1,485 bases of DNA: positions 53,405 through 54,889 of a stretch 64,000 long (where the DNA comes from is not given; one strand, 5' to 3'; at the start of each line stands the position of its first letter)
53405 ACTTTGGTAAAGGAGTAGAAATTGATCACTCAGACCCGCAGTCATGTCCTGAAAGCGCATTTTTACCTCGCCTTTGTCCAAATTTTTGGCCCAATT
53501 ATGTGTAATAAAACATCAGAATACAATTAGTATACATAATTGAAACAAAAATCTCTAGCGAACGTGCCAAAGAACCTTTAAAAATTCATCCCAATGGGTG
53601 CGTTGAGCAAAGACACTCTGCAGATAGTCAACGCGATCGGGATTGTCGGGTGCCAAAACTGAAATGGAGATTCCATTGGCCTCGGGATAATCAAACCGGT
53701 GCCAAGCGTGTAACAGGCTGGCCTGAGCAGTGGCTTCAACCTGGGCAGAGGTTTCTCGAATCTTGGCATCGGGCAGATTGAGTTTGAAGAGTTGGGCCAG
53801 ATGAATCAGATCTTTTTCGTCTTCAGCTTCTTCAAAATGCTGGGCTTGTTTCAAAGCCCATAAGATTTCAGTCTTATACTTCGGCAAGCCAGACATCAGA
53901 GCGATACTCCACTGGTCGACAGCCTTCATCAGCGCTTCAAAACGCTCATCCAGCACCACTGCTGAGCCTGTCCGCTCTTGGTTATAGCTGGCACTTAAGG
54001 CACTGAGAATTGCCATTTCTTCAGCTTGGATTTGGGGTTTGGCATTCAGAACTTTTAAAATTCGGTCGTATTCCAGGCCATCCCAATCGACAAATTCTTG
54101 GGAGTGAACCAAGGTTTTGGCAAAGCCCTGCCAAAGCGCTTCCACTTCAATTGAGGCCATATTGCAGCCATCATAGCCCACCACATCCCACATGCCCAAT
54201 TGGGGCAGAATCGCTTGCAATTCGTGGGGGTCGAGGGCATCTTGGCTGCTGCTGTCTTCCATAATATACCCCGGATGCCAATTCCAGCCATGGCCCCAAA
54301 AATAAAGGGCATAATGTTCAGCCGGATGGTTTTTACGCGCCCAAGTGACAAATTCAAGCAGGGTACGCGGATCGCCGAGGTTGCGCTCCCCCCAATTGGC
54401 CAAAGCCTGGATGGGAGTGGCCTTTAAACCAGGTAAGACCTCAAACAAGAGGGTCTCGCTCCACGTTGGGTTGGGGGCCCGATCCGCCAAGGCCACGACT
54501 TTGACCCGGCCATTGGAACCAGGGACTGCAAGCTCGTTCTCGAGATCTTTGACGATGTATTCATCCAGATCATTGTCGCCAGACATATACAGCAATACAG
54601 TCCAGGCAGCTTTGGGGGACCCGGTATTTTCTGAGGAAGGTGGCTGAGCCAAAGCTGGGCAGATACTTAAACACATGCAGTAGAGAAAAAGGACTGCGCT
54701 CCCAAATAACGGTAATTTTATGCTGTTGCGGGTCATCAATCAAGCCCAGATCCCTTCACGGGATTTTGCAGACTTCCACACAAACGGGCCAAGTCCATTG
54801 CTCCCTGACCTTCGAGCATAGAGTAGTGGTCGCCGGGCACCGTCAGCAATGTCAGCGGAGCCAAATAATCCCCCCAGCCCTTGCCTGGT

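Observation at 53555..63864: Single-module NRPS-PKS (C-A-T-KS-AT-KR-ACP-TE) predicted to make an N-acyl gamma-amino-beta-hydroxy acid, translationally coupled to a secreted C11 cysteine protease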

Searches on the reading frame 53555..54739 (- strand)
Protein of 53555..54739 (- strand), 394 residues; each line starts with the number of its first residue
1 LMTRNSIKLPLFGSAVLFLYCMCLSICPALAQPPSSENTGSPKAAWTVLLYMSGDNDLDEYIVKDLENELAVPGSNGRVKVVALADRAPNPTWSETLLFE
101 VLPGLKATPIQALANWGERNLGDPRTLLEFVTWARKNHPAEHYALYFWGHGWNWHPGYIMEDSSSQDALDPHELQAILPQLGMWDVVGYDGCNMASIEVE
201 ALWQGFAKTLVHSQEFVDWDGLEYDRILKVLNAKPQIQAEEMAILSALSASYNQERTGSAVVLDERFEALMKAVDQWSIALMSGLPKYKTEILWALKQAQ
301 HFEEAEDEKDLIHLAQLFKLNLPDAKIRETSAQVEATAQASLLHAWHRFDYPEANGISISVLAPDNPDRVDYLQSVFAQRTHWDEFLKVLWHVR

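Call 4: search_protein_families(library=pfam, proteins=[window:53555-54739:-], max_evalue=0.01)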
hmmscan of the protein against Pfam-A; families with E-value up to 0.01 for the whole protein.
window:53555-54739:- (394 aa): 1 family
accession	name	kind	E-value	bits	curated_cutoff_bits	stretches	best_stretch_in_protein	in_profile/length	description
PF03415.19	Peptidase_C11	-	1e-24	88.2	25.8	1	51-387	2-356/359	Clostripain family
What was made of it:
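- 53555..54736 (-): Secreted C11 (clostripain-family) cysteine peptidase of 393 aa. Its ATG overlaps the synthetase TGA. It is a lineage-specific neighbour. PF03415 scores 88 bits (call 4).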

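Call 21: search_protein_families(library=ncbifam, proteins=[window:53555-54736:-], max_evalue=0.1)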
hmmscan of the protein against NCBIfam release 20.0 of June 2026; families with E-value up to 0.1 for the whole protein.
window:53555-54736:- (393 aa): 1 family
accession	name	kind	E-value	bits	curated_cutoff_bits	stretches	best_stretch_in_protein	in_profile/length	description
TIGR02806.2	clostrip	equivalog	7.9e-10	38.2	550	1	46-242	3-233/472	clostripain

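Call 39: find_homologous_proteins(query=window:53555-54736:-, max_evalue=1e-10)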
Query window:53555-54736:- (393 aa): 1401 proteins with E <= 1e-10 among 3966 candidates; the best 120 are listed.
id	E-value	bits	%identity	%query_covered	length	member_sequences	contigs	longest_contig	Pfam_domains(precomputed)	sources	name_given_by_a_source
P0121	1.7e-253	859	94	100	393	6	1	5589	PF03415.20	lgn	-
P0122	2.3e-223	760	84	100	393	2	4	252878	PF03415.20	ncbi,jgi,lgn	jgi:hypothetical protein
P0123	3.3e-210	716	84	94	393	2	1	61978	PF03415.20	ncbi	ncbi:MAG: clostripain-related cysteine peptidase [Candidatus Sericytochromatia bacterium]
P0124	9.4e-180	616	72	94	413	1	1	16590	PF03415.20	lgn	-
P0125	2.3e-138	480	56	97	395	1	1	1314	PF03415.20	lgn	-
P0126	2.4e-134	467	59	88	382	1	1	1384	PF03415.20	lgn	-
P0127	6.5e-133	462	60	86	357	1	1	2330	PF03415.20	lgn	-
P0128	3.2e-130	453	55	88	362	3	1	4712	PF03415.20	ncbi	ncbi:MAG: clostripain-related cysteine peptidase, partial [Candidatus Sericytochromatia bacterium]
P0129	1.1e-129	451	53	98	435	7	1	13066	PF03415.20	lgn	-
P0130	6.5e-129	449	55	87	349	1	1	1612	PF03415.20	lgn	-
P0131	1.2e-125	438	55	88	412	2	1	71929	PF03415.20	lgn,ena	-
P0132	1.9e-125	437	54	90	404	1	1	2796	PF03415.20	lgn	-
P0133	3.8e-124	433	52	99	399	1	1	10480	PF03415.20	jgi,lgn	jgi:hypothetical protein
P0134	5.8e-119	416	54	86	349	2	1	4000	PF03415.20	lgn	-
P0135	3.5e-118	413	50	95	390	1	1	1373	PF03415.20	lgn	-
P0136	1.2e-117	412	49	97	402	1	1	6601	PF03415.20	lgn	-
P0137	4.3e-117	410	48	97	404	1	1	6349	PF03415.20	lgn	-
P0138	2.4e-116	407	52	88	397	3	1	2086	PF03415.20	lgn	-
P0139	3.8e-116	407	53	87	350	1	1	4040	PF03415.20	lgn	-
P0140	4.1e-116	407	51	92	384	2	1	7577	PF03415.20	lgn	-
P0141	1.6e-114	401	48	99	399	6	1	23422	PF03415.20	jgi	-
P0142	4.6e-114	400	48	95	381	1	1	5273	PF03415.20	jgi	jgi:hypothetical protein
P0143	1.1e-113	398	48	95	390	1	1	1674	PF03415.20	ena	-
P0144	4.7e-113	396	49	96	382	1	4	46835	PF03415.20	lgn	-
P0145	5.7e-112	393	51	88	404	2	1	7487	PF03415.20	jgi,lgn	jgi:hypothetical protein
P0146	5.9e-112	393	51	88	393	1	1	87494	PF03415.20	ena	-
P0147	1.3e-111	392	46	97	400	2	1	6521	PF03415.20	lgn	-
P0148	3.1e-111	390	49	95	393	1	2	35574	PF03415.20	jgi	jgi:hypothetical protein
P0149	1.8e-110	388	52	87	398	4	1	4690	PF03415.20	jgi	jgi:hypothetical protein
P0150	2.4e-110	388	46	96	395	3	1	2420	PF03415.20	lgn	-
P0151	1.5e-108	382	49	88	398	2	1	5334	PF03415.20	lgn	-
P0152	1.9e-107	378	47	95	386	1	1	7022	PF03415.20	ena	-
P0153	1.4e-105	372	48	91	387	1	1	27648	PF03415.20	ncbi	-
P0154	1.6e-105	372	46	97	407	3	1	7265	PF03415.20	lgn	-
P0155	2.3e-105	371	48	96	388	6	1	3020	PF03415.20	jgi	-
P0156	6.4e-105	370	47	99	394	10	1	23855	PF03415.20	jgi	jgi:hypothetical protein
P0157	9.0e-105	369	48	92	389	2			PF03415.20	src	-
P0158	9.9e-105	369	47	96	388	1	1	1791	PF03415.20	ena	-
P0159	1.2e-104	369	45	99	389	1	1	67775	PF03415.20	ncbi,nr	ncbi:MAG TPA: clostripain-related cysteine peptidase [Anaerolineales bacterium]|nr:clostripain-relat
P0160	1.3e-104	369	50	88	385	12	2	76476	PF03415.20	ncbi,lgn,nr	ncbi:MAG: hypothetical protein FLDDKLPJ_01680 [Phycisphaerae bacterium]|nr:hypothetical protein [Phy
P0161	1.5e-104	368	50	87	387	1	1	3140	PF03415.20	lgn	-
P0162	3.3e-104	367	47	96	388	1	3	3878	PF03415.20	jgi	jgi:hypothetical protein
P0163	3.4e-104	367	47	99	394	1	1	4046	PF03415.20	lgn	-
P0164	3.8e-104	367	51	88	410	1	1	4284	PF03415.20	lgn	-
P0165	4.1e-104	367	48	96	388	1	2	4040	PF03415.20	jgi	jgi:hypothetical protein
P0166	4.2e-104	367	47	96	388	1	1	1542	PF03415.20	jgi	-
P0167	4.3e-104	367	47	96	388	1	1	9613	PF03415.20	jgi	jgi:hypothetical protein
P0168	4.6e-104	367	47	96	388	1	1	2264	PF03415.20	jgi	-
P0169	1.0e-103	366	48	87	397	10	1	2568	PF03415.20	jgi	-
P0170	1.5e-103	365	47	95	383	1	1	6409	PF03415.20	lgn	-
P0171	1.5e-103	365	48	87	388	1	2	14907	PF03415.20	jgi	jgi:hypothetical protein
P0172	1.8e-103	365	47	95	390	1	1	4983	PF03415.20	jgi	jgi:hypothetical protein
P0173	1.8e-103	365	47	98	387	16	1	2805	PF03415.20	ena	-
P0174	1.8e-103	365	48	87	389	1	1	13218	PF03415.20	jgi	jgi:hypothetical protein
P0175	2.1e-103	365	47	96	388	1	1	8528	PF03415.20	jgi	jgi:hypothetical protein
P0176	2.9e-103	364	48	89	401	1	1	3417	PF03415.20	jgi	jgi:hypothetical protein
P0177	3.7e-103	364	48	87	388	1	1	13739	PF03415.20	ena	-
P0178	3.8e-103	364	48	87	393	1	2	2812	PF03415.20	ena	-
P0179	4.0e-103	364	44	98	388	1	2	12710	PF03415.20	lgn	-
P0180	5.4e-103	363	47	89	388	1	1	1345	PF03415.20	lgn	-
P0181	5.7e-103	363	47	88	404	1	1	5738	PF03415.20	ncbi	-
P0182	7.6e-103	363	45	98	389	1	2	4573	PF03415.20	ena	-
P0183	8.5e-103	363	47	90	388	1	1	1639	PF03415.20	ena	-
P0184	9.2e-103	363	45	99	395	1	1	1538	PF03415.20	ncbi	-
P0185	1.0e-102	362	48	88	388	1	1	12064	PF03415.20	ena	-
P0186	1.1e-102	362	48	87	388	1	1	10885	PF03415.20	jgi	jgi:hypothetical protein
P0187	1.1e-102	362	46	95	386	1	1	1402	PF03415.20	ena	-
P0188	1.1e-102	362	47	89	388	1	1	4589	PF03415.20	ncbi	-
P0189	1.3e-102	362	47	97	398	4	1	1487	PF03415.20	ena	-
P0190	1.5e-102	362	46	94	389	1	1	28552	PF03415.20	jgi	jgi:hypothetical protein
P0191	1.5e-102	362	44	97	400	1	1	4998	PF03415.20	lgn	-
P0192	1.5e-102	362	46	98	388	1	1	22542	PF03415.20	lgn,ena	-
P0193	1.7e-102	362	48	88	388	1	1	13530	PF03415.20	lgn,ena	-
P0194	1.8e-102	362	48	87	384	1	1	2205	PF03415.20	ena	-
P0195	1.8e-102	362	48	88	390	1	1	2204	PF03415.20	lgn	-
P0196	1.8e-102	362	47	96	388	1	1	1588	PF03415.20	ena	-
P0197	1.8e-102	362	48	87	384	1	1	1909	PF03415.20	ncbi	-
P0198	1.9e-102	362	48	98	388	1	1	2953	PF03415.20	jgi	jgi:hypothetical protein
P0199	2.0e-102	361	49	87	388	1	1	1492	PF03415.20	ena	-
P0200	2.2e-102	361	46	94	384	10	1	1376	PF03415.20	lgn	-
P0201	2.9e-102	361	46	94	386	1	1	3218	PF03415.20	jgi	jgi:hypothetical protein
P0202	3.0e-102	361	47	98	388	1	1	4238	PF03415.20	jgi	jgi:hypothetical protein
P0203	3.6e-102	361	46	94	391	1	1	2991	PF03415.20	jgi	jgi:hypothetical protein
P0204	4.2e-102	360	48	98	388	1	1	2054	PF03415.20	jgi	jgi:hypothetical protein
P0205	4.3e-102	360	48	98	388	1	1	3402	PF03415.20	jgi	jgi:hypothetical protein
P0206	4.3e-102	360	49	98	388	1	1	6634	PF03415.20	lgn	-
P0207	4.6e-102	360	49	88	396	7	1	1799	PF03415.20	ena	-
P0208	5.6e-102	360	48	88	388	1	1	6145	PF03415.20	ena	-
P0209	6.1e-102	360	46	96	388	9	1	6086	PF03415.20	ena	-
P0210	6.1e-102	360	49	87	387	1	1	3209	PF03415.20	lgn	-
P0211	6.5e-102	360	45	97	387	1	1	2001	PF03415.20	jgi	jgi:hypothetical protein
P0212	7.8e-102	359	49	88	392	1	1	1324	PF03415.20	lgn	-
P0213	8.2e-102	359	45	95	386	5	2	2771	PF03415.20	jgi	-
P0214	8.7e-102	359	47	88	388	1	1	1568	PF03415.20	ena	-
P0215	8.8e-102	359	49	87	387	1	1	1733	PF03415.20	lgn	-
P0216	8.9e-102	359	47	87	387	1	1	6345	PF03415.20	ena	-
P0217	1.0e-101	359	45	96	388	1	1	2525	PF03415.20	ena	-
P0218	1.1e-101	359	44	96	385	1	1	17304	PF03415.20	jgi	jgi:hypothetical protein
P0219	1.3e-101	359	49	87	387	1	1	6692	PF03415.20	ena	-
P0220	1.4e-101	359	45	95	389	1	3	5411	PF03415.20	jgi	-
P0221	1.5e-101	359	49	87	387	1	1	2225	PF03415.20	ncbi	-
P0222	1.6e-101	358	48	87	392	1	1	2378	PF03415.20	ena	-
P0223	1.7e-101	358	47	87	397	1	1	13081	PF03415.20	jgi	jgi:hypothetical protein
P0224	1.8e-101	358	45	98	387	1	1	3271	PF03415.20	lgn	-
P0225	1.9e-101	358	49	87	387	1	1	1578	PF03415.20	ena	-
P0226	2.0e-101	358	49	87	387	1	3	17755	PF03415.20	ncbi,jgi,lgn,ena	-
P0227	2.0e-101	358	46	94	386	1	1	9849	PF03415.20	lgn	-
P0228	2.1e-101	358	49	87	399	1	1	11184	PF03415.20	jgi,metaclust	metaclust:\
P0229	2.2e-101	358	45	96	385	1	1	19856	PF03415.20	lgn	-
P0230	2.3e-101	358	45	98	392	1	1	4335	PF03415.20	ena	-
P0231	2.4e-101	358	47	88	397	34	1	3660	PF03415.20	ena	-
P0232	2.9e-101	358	47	87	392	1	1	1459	PF03415.20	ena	-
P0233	2.9e-101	358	48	92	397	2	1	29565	PF03415.20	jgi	jgi:hypothetical protein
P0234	3.7e-101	357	47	96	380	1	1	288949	PF03415.20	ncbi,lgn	-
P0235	4.0e-101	357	46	95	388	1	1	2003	PF03415.20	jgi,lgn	-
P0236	4.1e-101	357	45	95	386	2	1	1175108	PF03415.20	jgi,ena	jgi:hypothetical protein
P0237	4.4e-101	357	46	95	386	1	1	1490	PF03415.20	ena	-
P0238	4.6e-101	357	44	97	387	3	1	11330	PF03415.20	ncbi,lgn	-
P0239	4.7e-101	357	48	87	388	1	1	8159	PF03415.20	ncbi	-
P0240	4.8e-101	357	44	97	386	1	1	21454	PF03415.20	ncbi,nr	ncbi:MAG TPA: clostripain-related cysteine peptidase [Anaerolineales bacterium]|nr:clostripain-relat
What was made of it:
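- Closest known: Clostripain-family. Different: The protein belongs to a compact subfamily of about 390 aa that is widespread in Anaerolineales, Phycisphaerae and other groups (call 39).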

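Call 40: find_encoding_contigs(protein=P0131, flank=10000, max_places=1)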
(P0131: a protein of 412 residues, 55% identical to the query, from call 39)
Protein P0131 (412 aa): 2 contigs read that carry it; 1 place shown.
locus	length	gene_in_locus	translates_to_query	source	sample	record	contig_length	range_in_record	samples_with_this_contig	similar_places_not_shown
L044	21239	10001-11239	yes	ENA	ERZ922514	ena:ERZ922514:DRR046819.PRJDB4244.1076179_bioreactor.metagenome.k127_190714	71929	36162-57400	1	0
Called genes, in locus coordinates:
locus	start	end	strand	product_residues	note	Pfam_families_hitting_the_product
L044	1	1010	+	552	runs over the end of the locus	-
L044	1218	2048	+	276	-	-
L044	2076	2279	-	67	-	-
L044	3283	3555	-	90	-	-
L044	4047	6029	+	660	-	-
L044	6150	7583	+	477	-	-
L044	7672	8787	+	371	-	PF08240:ADH_N, PF00107:ADH_zinc_N, PF13602:ADH_zinc_N_2 (faint)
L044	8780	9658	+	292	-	PF00756:Esterase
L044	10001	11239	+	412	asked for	PF03415:Peptidase_C11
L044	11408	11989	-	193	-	PF02798:GST_N, PF13417:GST_N_3, PF13409:GST_N_2, PF13410:GST_C_2, PF00043:GST_C (weak)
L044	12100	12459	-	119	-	-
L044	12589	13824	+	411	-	PF00202:Aminotran_3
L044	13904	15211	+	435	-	PF01011:PQQ (faint), PF13360:PQQ_2, PF13570:Beta-prop_ACSF4, PF13360:PQQ_2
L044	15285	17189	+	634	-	PF01642:MM_CoA_mutase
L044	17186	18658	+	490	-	-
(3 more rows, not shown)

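Call 41: find_encoding_contigs(protein=P0146, flank=10000, max_places=1)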
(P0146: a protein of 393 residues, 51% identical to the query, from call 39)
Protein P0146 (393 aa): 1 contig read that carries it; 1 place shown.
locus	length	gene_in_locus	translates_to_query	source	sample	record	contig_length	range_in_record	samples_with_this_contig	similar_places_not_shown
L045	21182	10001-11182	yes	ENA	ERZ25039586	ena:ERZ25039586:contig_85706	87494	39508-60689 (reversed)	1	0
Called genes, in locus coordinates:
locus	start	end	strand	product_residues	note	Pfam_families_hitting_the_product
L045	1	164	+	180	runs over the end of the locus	-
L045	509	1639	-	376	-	PF00296:Bac_luciferase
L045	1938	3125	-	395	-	PF25087:GMPPB_C (faint), PF00132:Hexapep (faint), PF25084:LbH_EIF2B (faint)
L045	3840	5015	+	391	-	-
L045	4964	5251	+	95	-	-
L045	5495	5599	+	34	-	-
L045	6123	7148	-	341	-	-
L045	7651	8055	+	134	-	-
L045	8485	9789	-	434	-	PF00144:Beta-lactamase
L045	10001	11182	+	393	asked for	PF03415:Peptidase_C11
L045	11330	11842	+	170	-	-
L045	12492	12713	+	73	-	-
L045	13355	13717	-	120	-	-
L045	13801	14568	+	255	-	-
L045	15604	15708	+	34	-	-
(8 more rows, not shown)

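Call 42: find_encoding_contigs(protein=P0160, flank=10000, max_places=1)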
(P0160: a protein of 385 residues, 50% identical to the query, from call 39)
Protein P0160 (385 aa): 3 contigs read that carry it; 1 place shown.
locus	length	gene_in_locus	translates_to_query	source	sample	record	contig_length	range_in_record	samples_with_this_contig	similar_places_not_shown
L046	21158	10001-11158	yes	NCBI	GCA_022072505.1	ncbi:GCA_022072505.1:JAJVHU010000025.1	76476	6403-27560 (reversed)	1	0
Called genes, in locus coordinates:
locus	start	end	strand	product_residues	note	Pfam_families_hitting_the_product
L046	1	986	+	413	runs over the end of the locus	PF07690:MFS_1, PF00083:Sugar_tr, PF07690:MFS_1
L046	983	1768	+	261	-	PF03746:LamB_YcsF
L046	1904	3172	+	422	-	-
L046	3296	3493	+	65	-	PF03884:YacG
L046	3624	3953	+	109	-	-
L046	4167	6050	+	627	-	PF01807:Zn_ribbon_DnaG, PF08275:DNAG_N, PF01751:Toprim, PF13362:Toprim_3 (faint), PF13662:Toprim_4, PF13155:Toprim_2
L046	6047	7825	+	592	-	PF03979:Sigma70_r1_1, PF00140:Sigma70_r1_2, PF04542:Sigma70_r2, PF04539:Sigma70_r3, PF04545:Sigma70_r4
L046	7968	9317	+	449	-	PF13506:Glyco_transf_21, PF00535:Glycos_transf_2, PF10111:Glyco_tranf_2_2 (weak), PF13641:Glyco_tranf_2_3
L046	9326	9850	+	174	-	-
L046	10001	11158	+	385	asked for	PF03415:Peptidase_C11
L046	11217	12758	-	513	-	PF03972:MmgE_PrpD_N, PF19305:MmgE_PrpD_C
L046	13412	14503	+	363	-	-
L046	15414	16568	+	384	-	-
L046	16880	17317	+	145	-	PF01035:DNA_binding_1 (weak)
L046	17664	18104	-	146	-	-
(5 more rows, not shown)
